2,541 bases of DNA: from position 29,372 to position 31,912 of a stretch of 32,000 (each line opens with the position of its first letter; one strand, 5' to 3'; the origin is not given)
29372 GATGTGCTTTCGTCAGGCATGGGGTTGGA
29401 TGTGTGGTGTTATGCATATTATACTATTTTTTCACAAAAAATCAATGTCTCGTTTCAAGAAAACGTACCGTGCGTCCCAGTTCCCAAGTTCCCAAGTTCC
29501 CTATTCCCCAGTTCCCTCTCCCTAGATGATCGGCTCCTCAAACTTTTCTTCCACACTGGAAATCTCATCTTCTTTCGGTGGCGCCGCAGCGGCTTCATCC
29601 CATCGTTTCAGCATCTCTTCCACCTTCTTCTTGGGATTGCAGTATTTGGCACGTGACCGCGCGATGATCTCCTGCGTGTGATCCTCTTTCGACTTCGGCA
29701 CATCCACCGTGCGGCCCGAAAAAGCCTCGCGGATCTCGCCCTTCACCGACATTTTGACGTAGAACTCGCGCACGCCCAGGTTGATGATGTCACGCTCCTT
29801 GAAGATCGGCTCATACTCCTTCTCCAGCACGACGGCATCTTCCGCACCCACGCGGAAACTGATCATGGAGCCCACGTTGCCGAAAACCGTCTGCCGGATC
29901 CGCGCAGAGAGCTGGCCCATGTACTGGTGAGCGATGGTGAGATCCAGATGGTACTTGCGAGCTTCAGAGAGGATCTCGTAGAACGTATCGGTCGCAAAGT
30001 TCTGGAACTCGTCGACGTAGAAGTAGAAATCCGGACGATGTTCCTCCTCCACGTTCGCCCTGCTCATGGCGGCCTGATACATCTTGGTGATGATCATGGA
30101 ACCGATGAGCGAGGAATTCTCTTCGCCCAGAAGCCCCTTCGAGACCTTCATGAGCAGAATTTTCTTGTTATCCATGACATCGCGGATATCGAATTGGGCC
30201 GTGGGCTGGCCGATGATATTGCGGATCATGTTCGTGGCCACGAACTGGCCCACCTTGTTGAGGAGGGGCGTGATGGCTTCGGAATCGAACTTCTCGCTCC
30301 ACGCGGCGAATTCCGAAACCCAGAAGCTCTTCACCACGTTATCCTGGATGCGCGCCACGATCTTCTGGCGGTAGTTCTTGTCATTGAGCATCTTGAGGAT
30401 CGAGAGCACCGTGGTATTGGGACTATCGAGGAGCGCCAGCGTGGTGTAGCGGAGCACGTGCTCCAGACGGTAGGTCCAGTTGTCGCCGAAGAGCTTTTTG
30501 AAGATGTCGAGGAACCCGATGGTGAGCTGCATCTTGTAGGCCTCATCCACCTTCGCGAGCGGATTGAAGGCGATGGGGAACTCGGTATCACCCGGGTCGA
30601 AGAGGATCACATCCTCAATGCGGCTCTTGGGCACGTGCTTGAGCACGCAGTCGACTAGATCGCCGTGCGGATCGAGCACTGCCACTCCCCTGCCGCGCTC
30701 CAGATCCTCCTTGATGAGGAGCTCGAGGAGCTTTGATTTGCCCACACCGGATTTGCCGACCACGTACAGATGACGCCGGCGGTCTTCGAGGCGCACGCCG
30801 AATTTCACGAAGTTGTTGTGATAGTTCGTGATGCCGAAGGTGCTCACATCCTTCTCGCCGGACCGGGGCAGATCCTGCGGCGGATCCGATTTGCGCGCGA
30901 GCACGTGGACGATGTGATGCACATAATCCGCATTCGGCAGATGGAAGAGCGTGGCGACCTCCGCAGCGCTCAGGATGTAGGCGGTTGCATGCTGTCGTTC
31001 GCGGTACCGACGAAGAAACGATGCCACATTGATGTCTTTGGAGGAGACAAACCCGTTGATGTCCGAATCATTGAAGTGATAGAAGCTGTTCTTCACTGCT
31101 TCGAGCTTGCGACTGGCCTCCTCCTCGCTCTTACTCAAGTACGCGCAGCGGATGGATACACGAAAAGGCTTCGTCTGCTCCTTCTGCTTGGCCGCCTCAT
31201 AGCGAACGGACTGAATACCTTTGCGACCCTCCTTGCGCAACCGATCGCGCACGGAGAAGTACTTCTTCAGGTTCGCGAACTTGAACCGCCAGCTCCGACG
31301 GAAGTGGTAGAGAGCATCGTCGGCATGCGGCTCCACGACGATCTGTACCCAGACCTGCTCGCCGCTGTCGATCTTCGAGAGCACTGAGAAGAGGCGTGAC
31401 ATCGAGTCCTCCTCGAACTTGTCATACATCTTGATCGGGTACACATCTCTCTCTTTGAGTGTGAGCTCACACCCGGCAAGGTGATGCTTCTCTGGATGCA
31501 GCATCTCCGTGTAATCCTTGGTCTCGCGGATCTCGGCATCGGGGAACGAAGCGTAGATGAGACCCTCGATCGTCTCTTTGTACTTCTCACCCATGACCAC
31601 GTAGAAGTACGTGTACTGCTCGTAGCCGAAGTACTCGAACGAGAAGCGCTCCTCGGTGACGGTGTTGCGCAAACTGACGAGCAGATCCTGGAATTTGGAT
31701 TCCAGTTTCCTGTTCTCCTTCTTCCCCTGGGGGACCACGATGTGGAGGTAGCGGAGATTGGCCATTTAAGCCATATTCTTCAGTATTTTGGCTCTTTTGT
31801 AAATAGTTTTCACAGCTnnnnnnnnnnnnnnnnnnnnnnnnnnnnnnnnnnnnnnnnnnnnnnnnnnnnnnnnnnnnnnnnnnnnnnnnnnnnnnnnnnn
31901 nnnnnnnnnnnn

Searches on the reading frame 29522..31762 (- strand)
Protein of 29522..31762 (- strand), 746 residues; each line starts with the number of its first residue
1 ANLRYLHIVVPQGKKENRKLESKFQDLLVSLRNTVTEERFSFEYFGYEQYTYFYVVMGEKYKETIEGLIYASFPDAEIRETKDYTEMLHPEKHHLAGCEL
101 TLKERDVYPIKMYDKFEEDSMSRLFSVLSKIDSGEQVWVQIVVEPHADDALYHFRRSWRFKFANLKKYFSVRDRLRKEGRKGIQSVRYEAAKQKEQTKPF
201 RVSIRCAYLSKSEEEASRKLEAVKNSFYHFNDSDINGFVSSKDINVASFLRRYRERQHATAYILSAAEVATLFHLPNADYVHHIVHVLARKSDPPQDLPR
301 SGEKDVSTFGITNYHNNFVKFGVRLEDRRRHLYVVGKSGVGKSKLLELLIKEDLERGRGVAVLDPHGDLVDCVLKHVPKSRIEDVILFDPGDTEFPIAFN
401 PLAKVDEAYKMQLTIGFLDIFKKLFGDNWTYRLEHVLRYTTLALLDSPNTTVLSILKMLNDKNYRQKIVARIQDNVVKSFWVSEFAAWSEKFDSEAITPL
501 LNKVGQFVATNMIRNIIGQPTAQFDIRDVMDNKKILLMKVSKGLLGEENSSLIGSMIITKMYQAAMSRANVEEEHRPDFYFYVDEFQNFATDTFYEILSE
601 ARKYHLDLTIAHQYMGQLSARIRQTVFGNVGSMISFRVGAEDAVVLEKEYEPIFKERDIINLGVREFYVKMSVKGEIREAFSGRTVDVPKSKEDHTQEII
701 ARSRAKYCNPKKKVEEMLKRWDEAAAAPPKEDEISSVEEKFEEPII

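Call 7: search_protein_families(library=pfam, proteins=[window:29522-31762:-], max_evalue=0.001)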
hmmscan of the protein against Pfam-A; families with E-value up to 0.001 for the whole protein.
window:29522-31762:- (746 aa): 5 families
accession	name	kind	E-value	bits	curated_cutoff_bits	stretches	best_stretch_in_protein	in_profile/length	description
PF02534.20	T4SS-DNA_transf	-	6.6e-08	32.3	20.1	1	319-620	42-346/468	Type IV secretory system Conjugative DNA transfer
PF01935.23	DUF87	-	6.7e-08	33.3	23.2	1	321-378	14-69/220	Helicase HerA, central domain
PF10412.15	TrwB_AAD_bind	-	2.9e-05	23.6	20.5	1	328-621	14-289/387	Type IV secretion-system coupling protein DNA-binding domain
PF13401.12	AAA_22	-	0.0003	21.6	27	0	328-361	4-37/130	AAA domain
PF12696.13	TraG-D_C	-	0.0008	19.8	22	0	579-638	2-66/126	TraM recognition site of TraD and TraG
